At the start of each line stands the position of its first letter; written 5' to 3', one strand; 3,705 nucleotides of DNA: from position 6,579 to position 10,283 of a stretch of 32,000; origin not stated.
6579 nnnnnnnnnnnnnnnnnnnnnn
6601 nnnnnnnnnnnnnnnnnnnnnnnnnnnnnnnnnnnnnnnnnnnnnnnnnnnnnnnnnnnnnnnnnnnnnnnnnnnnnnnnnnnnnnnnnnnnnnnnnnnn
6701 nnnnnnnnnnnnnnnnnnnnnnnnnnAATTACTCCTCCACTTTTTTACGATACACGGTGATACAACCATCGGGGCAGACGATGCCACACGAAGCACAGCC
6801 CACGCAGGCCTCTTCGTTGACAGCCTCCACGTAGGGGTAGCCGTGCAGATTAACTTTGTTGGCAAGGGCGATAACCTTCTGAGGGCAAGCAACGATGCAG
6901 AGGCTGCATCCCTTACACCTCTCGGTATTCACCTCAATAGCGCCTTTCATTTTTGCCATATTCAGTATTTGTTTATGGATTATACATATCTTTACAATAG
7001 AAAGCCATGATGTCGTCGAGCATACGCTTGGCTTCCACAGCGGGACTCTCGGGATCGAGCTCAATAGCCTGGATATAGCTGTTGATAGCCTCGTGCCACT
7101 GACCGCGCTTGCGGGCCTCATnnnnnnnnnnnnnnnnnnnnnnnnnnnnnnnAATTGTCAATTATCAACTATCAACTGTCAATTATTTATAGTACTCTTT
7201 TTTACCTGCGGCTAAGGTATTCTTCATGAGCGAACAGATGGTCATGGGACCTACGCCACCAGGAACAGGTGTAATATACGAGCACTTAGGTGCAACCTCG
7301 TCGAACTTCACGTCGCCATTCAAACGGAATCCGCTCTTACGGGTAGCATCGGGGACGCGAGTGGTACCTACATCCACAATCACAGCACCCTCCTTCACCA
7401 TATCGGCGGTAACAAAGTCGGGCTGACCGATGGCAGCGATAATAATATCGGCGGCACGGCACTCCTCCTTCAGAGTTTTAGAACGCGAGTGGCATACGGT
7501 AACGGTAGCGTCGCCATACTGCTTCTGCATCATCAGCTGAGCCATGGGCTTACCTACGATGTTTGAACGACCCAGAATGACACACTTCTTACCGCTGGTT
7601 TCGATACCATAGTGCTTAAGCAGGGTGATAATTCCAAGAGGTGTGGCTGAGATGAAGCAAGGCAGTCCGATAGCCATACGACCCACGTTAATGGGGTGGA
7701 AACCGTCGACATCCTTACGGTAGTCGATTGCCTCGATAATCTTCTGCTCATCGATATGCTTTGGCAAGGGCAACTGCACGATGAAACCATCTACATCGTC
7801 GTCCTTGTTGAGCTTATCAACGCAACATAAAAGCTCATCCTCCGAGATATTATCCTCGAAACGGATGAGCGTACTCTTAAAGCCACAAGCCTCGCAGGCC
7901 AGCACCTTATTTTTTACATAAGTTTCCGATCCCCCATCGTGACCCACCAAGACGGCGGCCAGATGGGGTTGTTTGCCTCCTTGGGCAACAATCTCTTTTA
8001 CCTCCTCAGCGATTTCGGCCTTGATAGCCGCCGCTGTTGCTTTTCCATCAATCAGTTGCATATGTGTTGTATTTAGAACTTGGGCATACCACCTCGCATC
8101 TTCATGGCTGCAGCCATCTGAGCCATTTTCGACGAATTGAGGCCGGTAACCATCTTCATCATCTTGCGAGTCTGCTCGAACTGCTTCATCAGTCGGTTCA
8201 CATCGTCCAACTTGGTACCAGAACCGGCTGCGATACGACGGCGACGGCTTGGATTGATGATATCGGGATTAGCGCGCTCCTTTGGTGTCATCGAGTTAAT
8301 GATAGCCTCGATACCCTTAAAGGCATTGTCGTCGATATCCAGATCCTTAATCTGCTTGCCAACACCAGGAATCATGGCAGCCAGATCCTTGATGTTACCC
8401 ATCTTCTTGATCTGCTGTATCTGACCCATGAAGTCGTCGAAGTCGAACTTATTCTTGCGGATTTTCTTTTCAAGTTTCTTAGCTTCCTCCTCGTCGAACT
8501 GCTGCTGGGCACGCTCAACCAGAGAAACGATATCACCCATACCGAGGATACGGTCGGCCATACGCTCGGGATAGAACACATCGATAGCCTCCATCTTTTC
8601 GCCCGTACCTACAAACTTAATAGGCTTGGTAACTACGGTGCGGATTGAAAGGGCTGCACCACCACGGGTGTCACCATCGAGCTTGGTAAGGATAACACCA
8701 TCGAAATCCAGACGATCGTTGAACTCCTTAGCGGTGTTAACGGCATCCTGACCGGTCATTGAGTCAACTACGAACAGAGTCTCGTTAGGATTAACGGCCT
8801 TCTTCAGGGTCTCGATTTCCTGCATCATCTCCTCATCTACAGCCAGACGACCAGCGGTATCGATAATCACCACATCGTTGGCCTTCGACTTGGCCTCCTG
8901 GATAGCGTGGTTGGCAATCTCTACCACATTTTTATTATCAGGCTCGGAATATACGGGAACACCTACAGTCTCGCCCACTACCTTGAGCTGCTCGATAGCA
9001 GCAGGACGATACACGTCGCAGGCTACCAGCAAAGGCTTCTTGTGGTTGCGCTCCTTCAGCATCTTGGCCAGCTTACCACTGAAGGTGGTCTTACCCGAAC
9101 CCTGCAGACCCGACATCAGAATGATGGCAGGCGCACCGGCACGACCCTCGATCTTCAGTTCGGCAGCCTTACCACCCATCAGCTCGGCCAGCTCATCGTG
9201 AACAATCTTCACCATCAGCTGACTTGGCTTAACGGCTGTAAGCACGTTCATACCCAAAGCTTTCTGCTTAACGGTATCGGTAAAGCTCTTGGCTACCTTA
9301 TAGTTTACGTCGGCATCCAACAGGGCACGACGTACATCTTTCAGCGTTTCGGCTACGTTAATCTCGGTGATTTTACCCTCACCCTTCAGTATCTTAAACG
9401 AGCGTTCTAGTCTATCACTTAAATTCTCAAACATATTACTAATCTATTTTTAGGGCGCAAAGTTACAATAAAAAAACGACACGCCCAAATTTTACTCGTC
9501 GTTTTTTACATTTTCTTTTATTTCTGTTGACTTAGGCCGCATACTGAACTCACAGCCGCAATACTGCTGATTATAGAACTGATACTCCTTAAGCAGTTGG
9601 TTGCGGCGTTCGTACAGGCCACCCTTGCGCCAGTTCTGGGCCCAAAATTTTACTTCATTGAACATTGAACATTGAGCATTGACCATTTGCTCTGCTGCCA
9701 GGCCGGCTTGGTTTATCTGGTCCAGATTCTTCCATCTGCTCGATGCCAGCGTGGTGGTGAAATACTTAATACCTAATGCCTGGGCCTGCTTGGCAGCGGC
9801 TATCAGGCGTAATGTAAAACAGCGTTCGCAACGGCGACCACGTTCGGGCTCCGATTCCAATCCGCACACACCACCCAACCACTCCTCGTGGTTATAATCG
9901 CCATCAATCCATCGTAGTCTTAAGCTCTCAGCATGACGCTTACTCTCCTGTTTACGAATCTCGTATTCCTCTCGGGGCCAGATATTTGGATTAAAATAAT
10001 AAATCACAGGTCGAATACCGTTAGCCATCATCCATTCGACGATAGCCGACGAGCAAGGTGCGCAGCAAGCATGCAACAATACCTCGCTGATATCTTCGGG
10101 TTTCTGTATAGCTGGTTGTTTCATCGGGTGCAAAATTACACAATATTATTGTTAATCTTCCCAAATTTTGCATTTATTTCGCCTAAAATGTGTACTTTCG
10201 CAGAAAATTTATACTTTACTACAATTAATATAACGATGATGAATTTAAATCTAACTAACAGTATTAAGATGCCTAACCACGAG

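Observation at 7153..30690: Family of ~35-bp arrays built from five 7-bp units (core A[T/G]T[G/A]A) recurring at six sites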

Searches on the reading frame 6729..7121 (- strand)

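Call 4: search_protein_families(library=pfam, proteins=[window:6729-7121:-])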
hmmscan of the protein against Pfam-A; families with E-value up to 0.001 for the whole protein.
window:6729-7121:- (130 aa): 9 families
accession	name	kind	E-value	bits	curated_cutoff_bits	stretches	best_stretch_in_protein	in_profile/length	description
PF00037.32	Fer4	-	6.2e-10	38.9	21.1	1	62-84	1-23/24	4Fe-4S binding domain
PF14697.11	Fer4_21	-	1.4e-09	38.4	35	2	100-122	35-58/59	4Fe-4S dicluster domain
PF12797.12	Fer4_2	-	4.5e-09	36.1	24.5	1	61-80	2-21/22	4Fe-4S binding domain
PF12838.12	Fer4_7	-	9.5e-09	36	27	1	68-120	1-52/52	4Fe-4S dicluster domain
PF12837.12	Fer4_6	-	1.2e-07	31.8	25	1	62-83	2-23/24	4Fe-4S binding domain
PF13187.11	Fer4_9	-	3.8e-07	30.5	27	1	68-121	1-52/52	4Fe-4S dicluster domain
PF25160.1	LdpA_Fe-S-bd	-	1.3e-06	28.5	27.6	1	62-86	21-45/49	LdpA Fe-S cluster-binding domain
PF13237.11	Fer4_10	-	1.8e-06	28.2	25.5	1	62-117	2-53/53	4Fe-4S dicluster domain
PF13484.11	Fer4_16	-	0.00032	21.8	30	0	68-117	1-64/66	4Fe-4S double cluster binding domain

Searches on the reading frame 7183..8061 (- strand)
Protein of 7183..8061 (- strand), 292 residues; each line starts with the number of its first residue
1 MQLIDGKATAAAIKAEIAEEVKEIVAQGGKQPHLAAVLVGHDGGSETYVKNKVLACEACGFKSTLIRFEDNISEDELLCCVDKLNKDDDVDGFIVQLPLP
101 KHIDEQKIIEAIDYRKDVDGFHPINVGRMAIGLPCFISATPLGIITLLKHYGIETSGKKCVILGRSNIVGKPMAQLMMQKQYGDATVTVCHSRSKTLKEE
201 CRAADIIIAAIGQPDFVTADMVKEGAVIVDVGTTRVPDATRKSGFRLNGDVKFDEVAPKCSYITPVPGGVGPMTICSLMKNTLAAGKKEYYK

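Call 4: search_protein_families(library=pfam, proteins=[window:7183-8061:-])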
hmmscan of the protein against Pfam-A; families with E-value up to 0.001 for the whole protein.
window:7183-8061:- (292 aa): 3 families
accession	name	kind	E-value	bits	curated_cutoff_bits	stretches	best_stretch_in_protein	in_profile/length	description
PF02882.25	THF_DHG_CYH_C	-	5.4e-66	221.3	27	1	122-288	1-158/160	Tetrahydrofolate dehydrogenase/cyclohydrolase, NAD(P)-binding domain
PF00763.28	THF_DHG_CYH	-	1.8e-41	141.5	32.8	1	4-119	1-115/115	Tetrahydrofolate dehydrogenase/cyclohydrolase, catalytic domain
PF01262.27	AlaDh_PNT_C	-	0.00023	21.1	23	1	178-232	67-129/214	Alanine dehydrogenase/PNT, C-terminal domain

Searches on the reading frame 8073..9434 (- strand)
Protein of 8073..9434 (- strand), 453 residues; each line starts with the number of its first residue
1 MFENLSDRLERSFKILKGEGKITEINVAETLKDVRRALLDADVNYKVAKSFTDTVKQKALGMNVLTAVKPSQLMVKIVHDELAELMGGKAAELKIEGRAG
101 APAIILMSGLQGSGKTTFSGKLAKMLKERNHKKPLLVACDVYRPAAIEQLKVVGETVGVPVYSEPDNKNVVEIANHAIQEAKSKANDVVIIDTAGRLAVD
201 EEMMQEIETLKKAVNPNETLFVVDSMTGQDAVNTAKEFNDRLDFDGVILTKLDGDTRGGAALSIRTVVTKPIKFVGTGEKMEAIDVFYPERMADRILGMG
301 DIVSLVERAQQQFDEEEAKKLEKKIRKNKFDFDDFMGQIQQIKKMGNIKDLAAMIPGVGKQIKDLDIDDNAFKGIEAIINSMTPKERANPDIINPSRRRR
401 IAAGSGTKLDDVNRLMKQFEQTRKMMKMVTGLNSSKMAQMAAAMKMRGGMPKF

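Call 4: search_protein_families(library=pfam, proteins=[window:8073-9434:-])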
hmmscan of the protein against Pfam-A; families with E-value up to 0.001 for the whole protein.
window:8073-9434:- (453 aa): 13 families
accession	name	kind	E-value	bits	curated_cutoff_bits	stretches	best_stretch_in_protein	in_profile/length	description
PF00448.28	SRP54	-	3e-76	255.9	22.7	1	102-298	1-196/196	SRP54-type protein, GTPase domain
PF02978.25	SRP_SPB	-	5.1e-36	123.4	27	1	329-426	1-91/91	Signal peptide binding domain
PF02881.24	SRP54_N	-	1.2e-19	70.8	22.4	1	5-82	1-75/75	SRP54-type protein, helical bundle domain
PF13401.12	AAA_22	-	4.4e-07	30.7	27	1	103-213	6-110/130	AAA domain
PF06414.18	Zeta_toxin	-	9.7e-06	25.6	22.3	1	99-194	13-103/199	Zeta toxin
PF02492.25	cobW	-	5.9e-05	23.2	20.7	1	104-254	2-155/180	CobW/HypB/UreG, nucleotide-binding domain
PF20720.3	nSTAND3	-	9.2e-05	22.6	27.2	0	104-131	19-46/155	Novel STAND NTPase 3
PF13207.12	AAA_17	-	0.00011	22.9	27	1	109-221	2-107/136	AAA domain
PF03266.21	NTPase_1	-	0.00028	21.2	23.9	0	105-131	2-28/168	NTPase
PF01656.29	CbiA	-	0.00035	21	25.4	0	105-257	2-88/125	CobQ/CobB/MinD/ParA nucleotide binding domain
PF16575.11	CLP1_P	-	0.0004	20.7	26.6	0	170-224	84-139/188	mRNA cleavage and polyadenylation factor CLP1 P-loop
PF13671.12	AAA_33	-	0.00049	20.9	27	1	105-193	2-77/143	AAA domain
PF13238.12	AAA_18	-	0.00063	20.6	29.4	0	105-194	1-80/128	AAA domain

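Call 8: find_encoding_contigs(protein=window:8073-9434:-, flank=10000, max_places=10)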
Protein window:8073-9434:- (453 aa): 22 contigs read that carry it; 10 places shown.
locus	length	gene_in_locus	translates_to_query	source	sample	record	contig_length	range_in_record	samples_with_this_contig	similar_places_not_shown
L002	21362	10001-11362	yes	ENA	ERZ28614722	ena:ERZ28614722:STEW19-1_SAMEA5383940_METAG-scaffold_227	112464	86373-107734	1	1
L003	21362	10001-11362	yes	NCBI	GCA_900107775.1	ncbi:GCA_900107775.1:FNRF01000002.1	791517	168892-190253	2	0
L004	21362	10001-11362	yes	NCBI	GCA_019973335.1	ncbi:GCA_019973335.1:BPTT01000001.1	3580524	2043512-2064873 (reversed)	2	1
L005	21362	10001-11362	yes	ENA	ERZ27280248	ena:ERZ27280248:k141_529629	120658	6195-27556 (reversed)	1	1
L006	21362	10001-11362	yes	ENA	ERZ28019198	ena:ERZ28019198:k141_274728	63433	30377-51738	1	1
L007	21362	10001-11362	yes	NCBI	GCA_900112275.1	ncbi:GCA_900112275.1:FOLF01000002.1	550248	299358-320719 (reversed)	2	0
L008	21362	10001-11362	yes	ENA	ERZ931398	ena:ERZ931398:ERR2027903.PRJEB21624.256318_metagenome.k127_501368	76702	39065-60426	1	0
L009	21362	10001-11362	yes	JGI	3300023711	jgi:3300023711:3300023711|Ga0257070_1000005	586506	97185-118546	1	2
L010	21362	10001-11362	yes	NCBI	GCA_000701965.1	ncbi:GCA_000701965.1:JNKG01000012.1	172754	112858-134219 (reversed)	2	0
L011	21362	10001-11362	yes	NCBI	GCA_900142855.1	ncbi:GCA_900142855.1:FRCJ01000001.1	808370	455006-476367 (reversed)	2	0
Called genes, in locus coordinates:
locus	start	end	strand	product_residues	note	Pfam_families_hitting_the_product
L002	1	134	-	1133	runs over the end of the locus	PF13620:CarboxypepD_reg, PF13715:CarbopepD_reg_2, PF07715:Plug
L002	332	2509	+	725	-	PF17678:Glyco_hydro_92N, PF07971:Glyco_hydro_92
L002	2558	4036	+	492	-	PF06824:Glyco_hydro_125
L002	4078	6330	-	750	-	PF02838:Glyco_hydro_20b, PF00728:Glyco_hydro_20, PF13290:CHB_HEX_C_1, PF13287:Fn3_assoc, PF07691:PA14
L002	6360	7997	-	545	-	PF02838:Glyco_hydro_20b, PF00728:Glyco_hydro_20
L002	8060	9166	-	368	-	PF02585:PIG-L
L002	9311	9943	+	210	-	PF02677:QueH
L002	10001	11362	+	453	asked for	PF02881:SRP54_N, PF06414:Zeta_toxin (weak), PF13401:AAA_22 (weak), PF00448:SRP54, PF02978:SRP_SPB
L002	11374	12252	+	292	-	PF00763:THF_DHG_CYH, PF02882:THF_DHG_CYH_C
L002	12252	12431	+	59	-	PF00515:TPR_1, PF07719:TPR_2 (weak), PF13414:TPR_11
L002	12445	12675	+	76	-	PF25160:LdpA_Fe-S-bd (faint), PF00037:Fer4 (weak), PF12797:Fer4_2 (faint), PF12837:Fer4_6 (weak), PF13237:Fer4_10 (weak), PF14697:Fer4_21, PF12838:Fer4_7, PF13187:Fer4_9 (weak)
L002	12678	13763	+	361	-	PF01855:POR_N, PF17147:PFOR_II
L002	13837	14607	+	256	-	PF02775:TPP_enzyme_C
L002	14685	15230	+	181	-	PF01558:POR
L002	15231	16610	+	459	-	PF00459:Inositol_P, PF13328:HD_4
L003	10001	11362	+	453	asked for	PF02881:SRP54_N, PF06414:Zeta_toxin (weak), PF13401:AAA_22 (weak), PF00448:SRP54, PF02978:SRP_SPB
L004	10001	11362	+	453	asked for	PF02881:SRP54_N, PF06414:Zeta_toxin (weak), PF13401:AAA_22 (weak), PF00448:SRP54, PF02978:SRP_SPB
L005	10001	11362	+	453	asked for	PF02881:SRP54_N, PF06414:Zeta_toxin (weak), PF13401:AAA_22 (weak), PF00448:SRP54, PF02978:SRP_SPB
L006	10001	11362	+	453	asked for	PF02881:SRP54_N, PF06414:Zeta_toxin (weak), PF13401:AAA_22 (weak), PF00448:SRP54, PF02978:SRP_SPB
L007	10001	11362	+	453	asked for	PF02881:SRP54_N, PF06414:Zeta_toxin (weak), PF13401:AAA_22 (weak), PF00448:SRP54, PF02978:SRP_SPB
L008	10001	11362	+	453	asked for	PF02881:SRP54_N, PF06414:Zeta_toxin (weak), PF13401:AAA_22 (weak), PF00448:SRP54, PF02978:SRP_SPB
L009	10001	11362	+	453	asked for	PF02881:SRP54_N, PF06414:Zeta_toxin (weak), PF13401:AAA_22 (weak), PF00448:SRP54, PF02978:SRP_SPB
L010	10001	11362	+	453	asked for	PF02881:SRP54_N, PF06414:Zeta_toxin (weak), PF13401:AAA_22 (weak), PF00448:SRP54, PF02978:SRP_SPB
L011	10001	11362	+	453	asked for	PF02881:SRP54_N, PF06414:Zeta_toxin (weak), PF13401:AAA_22 (weak), PF00448:SRP54, PF02978:SRP_SPB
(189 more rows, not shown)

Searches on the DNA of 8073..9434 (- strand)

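Call 49: search_rna_families(sources=[L008, L010, window], threshold=gathering)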
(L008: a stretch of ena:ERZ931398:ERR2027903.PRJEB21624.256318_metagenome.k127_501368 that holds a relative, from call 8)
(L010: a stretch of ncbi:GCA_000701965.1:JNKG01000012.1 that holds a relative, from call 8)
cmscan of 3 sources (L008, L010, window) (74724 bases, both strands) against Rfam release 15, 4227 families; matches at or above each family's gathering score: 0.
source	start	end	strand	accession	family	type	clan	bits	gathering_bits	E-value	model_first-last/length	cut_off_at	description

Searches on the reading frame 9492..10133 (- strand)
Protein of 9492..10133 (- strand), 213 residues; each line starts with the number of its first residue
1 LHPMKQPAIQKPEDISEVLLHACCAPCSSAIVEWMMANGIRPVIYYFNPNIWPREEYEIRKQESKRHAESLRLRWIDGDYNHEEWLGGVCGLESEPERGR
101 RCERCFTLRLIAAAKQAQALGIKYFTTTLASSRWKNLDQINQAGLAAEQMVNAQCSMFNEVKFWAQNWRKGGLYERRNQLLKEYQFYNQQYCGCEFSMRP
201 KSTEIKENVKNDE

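Call 4: search_protein_families(library=pfam, proteins=[window:9492-10133:-])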
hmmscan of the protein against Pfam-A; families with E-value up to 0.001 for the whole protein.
window:9492-10133:- (213 aa): 1 family
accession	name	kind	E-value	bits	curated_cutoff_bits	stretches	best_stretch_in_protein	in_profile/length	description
PF02677.20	QueH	-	1.9e-60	204.4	23.5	1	18-199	1-174/175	Epoxyqueuosine reductase QueH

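Call 32: find_homologous_proteins(query=window:9492-10088:-, max_evalue=1e-20)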
Query window:9492-10088:- (198 aa): 7995 proteins with E <= 1e-20 among 8000 candidates; the best 120 are listed.
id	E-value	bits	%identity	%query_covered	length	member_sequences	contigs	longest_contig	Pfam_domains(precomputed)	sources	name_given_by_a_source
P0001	3.4e-128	443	95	100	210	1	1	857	PF02677.21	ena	-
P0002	1.1e-126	438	95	100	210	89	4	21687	PF02677.21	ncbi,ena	-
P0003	3.6e-126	437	94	100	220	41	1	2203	PF02677.21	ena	-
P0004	7.9e-126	435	94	100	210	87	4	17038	PF02677.21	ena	-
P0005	4.5e-125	433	94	100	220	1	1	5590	PF02677.21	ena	-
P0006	7.0e-122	423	90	100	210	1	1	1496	PF02677.21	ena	-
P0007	4.2e-120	417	92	100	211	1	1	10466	PF02677.21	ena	-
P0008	1.1e-118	412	91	100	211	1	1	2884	PF02677.21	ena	-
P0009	2.8e-118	411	91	100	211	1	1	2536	PF02677.21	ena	-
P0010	6.4e-116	403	90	97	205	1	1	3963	PF02677.21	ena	-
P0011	1.1e-115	402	90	100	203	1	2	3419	PF02677.21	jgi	-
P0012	3.1e-115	401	89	100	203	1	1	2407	PF02677.21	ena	-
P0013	3.3e-115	401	89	100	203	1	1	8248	PF02677.21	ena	-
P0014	3.3e-115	401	89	100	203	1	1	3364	PF02677.21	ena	-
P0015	6.7e-115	400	89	100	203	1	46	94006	PF02677.21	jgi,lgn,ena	jgi:predicted adenine nucleotide alpha hydrolase (AANH) superfamily ATPase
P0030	4.0e-111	387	86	97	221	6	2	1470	PF02677.21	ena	-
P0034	2.8e-109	381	80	100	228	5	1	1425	PF02677.21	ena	-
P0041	2.1e-108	379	83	97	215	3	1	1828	PF02677.21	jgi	-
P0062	2.0e-105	369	83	97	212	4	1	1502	PF02677.21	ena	-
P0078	1.4e-103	363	78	100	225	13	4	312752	PF02677.21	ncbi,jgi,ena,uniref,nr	ncbi:MAG: epoxyqueuosine reductase QueH [Prevotella ruminicola]|uniref:Epoxyqueuosine reductase QueH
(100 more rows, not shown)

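Call 36: find_encoding_contigs(protein=P0078, flank=10000, max_places=2)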
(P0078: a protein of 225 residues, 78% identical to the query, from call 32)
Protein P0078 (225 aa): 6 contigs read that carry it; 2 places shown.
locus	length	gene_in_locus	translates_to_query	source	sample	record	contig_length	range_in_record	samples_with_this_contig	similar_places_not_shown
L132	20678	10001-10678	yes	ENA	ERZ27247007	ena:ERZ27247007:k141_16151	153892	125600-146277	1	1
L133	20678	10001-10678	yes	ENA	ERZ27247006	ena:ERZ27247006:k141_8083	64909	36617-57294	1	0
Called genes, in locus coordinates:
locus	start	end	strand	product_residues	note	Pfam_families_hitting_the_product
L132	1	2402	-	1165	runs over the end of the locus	PF13620:CarboxypepD_reg, PF13715:CarbopepD_reg_2, PF07715:Plug, PF00593:TonB_dep_Rec_b-barrel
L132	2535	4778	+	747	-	PF17678:Glyco_hydro_92N, PF07971:Glyco_hydro_92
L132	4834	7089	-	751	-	PF02838:Glyco_hydro_20b, PF00728:Glyco_hydro_20, PF13290:CHB_HEX_C_1, PF13287:Fn3_assoc, PF07691:PA14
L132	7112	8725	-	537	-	PF02838:Glyco_hydro_20b, PF00728:Glyco_hydro_20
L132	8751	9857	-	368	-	PF02585:PIG-L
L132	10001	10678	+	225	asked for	PF02677:QueH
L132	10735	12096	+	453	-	PF02881:SRP54_N, PF06414:Zeta_toxin (weak), PF13401:AAA_22 (weak), PF00448:SRP54, PF02978:SRP_SPB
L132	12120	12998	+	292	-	PF00763:THF_DHG_CYH, PF02882:THF_DHG_CYH_C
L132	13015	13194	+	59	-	PF00515:TPR_1, PF07719:TPR_2 (weak), PF13414:TPR_11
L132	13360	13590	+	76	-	PF25160:LdpA_Fe-S-bd (faint), PF00037:Fer4 (weak), PF12797:Fer4_2 (faint), PF12837:Fer4_6 (weak), PF13237:Fer4_10 (weak), PF14697:Fer4_21, PF12838:Fer4_7, PF13187:Fer4_9 (weak)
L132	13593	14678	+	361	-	PF01855:POR_N, PF17147:PFOR_II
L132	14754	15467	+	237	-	PF02775:TPP_enzyme_C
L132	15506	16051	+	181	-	PF01558:POR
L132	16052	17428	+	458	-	PF00459:Inositol_P, PF13328:HD_4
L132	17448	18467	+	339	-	PF04616:Glyco_hydro_43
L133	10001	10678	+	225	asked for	PF02677:QueH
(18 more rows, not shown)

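Call 37: find_encoding_contigs(protein=P0062, flank=10000, max_places=2)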
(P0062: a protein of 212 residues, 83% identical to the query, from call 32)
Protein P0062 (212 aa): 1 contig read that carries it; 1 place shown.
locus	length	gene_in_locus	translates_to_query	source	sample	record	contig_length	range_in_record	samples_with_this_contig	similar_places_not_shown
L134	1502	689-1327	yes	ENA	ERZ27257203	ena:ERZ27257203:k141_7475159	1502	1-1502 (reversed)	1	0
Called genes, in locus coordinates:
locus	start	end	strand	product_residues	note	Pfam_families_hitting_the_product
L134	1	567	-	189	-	?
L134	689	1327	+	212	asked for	PF02677:QueH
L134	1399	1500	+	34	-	?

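Call 52: find_encoding_contigs(protein=P0041, flank=1500, max_places=1)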
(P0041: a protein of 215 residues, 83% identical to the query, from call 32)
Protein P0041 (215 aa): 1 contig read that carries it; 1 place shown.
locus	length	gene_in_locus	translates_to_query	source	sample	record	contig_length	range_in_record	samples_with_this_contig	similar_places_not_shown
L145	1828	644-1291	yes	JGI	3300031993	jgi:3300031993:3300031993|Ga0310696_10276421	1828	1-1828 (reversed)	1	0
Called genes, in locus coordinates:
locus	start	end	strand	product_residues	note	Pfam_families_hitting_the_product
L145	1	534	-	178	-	?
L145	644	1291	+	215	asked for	PF02677:QueH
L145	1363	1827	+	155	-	?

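Call 53: find_encoding_contigs(protein=P0030, flank=1500, max_places=1)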
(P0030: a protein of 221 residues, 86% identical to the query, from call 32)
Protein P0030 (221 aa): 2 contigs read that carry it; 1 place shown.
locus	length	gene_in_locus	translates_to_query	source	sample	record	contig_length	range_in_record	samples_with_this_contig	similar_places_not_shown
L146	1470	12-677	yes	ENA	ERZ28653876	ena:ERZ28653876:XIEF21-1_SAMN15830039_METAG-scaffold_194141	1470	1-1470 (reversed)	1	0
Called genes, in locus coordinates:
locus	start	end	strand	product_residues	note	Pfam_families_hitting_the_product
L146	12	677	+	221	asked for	PF02677:QueH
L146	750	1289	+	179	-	PF02881:SRP54_N, PF00448:SRP54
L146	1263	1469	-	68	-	?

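Call 54: find_encoding_contigs(protein=P0034, flank=1500, max_places=1)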
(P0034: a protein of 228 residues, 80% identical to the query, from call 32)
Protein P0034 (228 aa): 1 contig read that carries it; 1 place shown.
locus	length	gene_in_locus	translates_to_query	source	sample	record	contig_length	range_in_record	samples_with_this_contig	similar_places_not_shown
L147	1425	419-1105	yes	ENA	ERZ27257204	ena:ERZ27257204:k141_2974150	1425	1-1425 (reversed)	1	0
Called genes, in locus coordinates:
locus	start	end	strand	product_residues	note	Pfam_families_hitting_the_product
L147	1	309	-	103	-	?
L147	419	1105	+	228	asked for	PF02677:QueH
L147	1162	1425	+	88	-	?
